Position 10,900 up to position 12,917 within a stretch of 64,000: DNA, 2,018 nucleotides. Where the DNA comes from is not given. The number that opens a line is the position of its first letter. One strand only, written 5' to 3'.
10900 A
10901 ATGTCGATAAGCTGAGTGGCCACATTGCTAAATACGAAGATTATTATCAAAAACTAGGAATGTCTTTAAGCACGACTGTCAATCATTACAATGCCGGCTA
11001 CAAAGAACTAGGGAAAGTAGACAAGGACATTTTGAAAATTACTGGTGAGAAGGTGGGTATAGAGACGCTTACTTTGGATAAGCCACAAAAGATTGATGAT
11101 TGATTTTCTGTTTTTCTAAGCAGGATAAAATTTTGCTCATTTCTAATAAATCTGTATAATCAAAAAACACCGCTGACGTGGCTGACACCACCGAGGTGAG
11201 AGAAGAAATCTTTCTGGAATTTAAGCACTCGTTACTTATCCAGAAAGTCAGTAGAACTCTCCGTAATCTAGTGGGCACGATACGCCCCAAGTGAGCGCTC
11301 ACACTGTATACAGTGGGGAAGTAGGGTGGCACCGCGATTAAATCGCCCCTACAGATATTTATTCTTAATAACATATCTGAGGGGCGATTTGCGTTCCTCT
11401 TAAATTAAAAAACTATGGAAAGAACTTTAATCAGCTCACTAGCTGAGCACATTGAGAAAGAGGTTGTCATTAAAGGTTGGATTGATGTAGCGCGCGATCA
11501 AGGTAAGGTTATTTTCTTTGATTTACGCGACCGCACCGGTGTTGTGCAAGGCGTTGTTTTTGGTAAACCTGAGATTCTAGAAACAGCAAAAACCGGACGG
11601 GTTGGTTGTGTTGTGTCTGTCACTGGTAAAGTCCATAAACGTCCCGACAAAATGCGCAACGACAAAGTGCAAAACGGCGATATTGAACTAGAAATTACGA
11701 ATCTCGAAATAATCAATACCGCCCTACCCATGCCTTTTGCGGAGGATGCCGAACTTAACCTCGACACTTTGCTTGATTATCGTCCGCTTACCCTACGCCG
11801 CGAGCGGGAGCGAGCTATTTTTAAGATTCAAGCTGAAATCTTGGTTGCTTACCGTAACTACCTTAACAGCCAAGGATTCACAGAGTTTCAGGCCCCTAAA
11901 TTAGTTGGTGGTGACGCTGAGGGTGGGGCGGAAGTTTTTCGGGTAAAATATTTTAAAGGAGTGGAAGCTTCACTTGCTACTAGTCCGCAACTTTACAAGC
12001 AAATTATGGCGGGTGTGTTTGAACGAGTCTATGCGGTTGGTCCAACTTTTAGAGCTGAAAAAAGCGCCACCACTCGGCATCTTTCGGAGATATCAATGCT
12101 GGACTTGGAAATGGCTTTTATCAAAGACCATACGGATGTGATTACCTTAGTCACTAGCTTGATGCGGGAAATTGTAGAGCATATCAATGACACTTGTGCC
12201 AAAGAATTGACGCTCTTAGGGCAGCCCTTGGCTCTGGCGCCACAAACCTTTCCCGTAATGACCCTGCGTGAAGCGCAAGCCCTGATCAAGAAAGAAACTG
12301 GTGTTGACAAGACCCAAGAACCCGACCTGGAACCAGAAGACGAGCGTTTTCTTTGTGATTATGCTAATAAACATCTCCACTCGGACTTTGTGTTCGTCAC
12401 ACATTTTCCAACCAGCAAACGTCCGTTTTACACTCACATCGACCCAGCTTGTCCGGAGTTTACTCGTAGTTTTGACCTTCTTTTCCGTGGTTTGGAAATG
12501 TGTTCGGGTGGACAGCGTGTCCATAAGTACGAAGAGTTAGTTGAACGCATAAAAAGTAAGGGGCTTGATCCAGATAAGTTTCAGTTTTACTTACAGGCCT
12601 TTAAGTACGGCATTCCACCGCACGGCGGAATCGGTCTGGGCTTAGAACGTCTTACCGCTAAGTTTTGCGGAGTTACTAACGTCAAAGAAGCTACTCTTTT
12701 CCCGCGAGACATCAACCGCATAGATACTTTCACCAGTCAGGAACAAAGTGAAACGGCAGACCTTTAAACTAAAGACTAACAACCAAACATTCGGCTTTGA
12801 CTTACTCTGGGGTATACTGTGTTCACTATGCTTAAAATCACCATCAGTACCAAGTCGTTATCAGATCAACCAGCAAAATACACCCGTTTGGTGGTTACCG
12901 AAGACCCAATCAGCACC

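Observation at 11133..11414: Canonical T-box riboswitch in front of a short archaeal-type aspS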

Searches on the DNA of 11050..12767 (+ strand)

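Call 4: search_rna_families(source=window, start=11050, end=11480, threshold=evalue, max_evalue=10, show_alignments=5)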
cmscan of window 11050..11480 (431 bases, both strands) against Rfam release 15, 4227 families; matches with E-value up to 10: 10.
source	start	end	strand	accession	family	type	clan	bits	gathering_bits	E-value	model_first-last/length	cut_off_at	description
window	11164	11353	+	RF00230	T-box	Cis-reg; leader;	-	43.7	93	1.6e-08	1-219/219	no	T-box leader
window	11336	11391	-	RF03494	mir-4680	Gene; miRNA;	-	21.1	78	0.24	1-69/69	no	mir-4680 microRNA precursor family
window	11090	11153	+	RF00187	SNORD102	Gene; snRNA; snoRNA; CD-box;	-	18.2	47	3.9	1-72/72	no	Small nucleolar RNA SNORD102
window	11330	11396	+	RF04076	mir-H11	Gene; miRNA;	-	17.9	70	1.8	1-72/72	no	mir-H11 microRNA precursor family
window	11375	11422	+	RF00522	PreQ1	Cis-reg; riboswitch;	-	15.9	39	1.1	1-45/45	no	PreQ1 (pre queuosine) riboswitch aptamer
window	11101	11153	-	RF00342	snoZ40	Gene; snRNA; snoRNA; CD-box;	-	15.9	50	2.5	1-73/73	no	Small nucleolar RNA Z40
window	11094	11148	+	RF02289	TtnuCD13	Gene; snRNA; snoRNA; CD-box;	-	15.9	75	6.5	1-63/63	no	Tetrahymena snoRNA TtnuCD13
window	11341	11389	-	RF03491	mir-3146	Gene; miRNA;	-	15.7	96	4.4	1-79/79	no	mir-3146 microRNA precursor family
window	11075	11163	+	RF00336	snoJ26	Gene; snRNA; snoRNA; CD-box;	-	15.1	50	8.6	1-147/147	no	Small nucleolar RNA J26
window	11075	11160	+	RF00065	snoR9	Gene; snRNA; snoRNA; CD-box;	CL00132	11.5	90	3.4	1-128/128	no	Small nucleolar RNA snoR9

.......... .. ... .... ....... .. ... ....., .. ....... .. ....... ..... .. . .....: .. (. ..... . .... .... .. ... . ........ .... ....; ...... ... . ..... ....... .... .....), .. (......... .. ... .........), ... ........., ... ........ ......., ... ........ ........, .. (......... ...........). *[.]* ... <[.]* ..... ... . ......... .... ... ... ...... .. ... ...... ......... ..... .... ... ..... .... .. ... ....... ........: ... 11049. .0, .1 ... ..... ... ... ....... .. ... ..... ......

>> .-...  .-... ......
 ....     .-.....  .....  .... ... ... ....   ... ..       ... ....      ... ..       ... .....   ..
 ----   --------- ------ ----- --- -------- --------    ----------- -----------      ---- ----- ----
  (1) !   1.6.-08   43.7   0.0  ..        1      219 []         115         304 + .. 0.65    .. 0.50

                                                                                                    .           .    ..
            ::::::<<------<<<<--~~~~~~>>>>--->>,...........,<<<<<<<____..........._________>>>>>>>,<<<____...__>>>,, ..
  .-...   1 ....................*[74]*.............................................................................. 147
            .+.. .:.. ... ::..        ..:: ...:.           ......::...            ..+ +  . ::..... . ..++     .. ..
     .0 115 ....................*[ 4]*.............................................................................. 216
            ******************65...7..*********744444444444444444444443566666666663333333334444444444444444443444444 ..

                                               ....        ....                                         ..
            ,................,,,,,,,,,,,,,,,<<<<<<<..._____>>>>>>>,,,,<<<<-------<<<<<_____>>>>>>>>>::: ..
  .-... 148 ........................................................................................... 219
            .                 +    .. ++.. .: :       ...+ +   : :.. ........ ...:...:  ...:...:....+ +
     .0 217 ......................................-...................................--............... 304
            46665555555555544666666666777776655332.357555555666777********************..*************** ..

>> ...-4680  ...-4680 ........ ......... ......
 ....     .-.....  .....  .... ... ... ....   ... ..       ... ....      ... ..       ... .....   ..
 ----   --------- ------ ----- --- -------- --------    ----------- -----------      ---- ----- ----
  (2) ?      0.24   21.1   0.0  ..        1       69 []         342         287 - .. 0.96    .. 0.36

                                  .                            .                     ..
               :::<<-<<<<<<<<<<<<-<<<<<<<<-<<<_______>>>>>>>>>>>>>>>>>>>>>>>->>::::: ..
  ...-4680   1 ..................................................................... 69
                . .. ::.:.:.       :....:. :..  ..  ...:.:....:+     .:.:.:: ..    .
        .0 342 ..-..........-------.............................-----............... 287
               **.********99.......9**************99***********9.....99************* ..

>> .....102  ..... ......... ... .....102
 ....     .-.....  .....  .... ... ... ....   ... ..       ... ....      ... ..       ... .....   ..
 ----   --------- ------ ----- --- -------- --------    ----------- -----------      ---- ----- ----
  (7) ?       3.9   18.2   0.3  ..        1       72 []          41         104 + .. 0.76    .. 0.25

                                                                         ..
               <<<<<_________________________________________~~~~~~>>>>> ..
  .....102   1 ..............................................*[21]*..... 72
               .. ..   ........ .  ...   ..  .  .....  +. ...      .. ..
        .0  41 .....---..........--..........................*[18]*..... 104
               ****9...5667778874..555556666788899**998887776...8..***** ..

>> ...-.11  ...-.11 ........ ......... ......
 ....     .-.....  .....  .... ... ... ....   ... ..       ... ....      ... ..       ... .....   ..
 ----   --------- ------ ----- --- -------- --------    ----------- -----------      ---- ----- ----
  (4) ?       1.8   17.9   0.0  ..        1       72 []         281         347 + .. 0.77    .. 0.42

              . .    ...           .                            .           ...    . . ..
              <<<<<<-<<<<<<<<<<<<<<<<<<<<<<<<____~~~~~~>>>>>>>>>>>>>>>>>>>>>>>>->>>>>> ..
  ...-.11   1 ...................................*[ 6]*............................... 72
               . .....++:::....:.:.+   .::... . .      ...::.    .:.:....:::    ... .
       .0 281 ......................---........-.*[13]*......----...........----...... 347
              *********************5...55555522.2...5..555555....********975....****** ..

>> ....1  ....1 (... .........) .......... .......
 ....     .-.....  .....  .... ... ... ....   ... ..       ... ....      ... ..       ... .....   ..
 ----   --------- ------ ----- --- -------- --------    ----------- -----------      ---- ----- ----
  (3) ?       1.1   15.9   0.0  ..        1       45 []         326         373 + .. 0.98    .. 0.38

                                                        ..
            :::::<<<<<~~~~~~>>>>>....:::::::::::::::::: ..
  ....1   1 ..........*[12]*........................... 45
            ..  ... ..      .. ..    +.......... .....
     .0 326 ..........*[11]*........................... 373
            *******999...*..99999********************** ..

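Call 52: search_rna_families(sources=[L035, L047, L028, L077, L019], threshold=evalue, max_evalue=0.01, show_alignments=3)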
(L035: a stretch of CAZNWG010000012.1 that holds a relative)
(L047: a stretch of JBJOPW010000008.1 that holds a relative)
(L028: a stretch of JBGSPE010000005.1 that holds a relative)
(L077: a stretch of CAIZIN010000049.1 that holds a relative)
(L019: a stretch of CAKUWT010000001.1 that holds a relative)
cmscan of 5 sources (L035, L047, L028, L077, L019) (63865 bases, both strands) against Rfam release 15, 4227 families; matches with E-value up to 0.01: 2.
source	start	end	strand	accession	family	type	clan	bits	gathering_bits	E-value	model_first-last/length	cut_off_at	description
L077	5498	5683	+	RF00230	T-box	Cis-reg; leader;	-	49.1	93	9.9e-08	1-219/219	no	T-box leader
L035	2103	2344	-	RF00230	T-box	Cis-reg; leader;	-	32.5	93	0.0018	1-219/219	no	T-box leader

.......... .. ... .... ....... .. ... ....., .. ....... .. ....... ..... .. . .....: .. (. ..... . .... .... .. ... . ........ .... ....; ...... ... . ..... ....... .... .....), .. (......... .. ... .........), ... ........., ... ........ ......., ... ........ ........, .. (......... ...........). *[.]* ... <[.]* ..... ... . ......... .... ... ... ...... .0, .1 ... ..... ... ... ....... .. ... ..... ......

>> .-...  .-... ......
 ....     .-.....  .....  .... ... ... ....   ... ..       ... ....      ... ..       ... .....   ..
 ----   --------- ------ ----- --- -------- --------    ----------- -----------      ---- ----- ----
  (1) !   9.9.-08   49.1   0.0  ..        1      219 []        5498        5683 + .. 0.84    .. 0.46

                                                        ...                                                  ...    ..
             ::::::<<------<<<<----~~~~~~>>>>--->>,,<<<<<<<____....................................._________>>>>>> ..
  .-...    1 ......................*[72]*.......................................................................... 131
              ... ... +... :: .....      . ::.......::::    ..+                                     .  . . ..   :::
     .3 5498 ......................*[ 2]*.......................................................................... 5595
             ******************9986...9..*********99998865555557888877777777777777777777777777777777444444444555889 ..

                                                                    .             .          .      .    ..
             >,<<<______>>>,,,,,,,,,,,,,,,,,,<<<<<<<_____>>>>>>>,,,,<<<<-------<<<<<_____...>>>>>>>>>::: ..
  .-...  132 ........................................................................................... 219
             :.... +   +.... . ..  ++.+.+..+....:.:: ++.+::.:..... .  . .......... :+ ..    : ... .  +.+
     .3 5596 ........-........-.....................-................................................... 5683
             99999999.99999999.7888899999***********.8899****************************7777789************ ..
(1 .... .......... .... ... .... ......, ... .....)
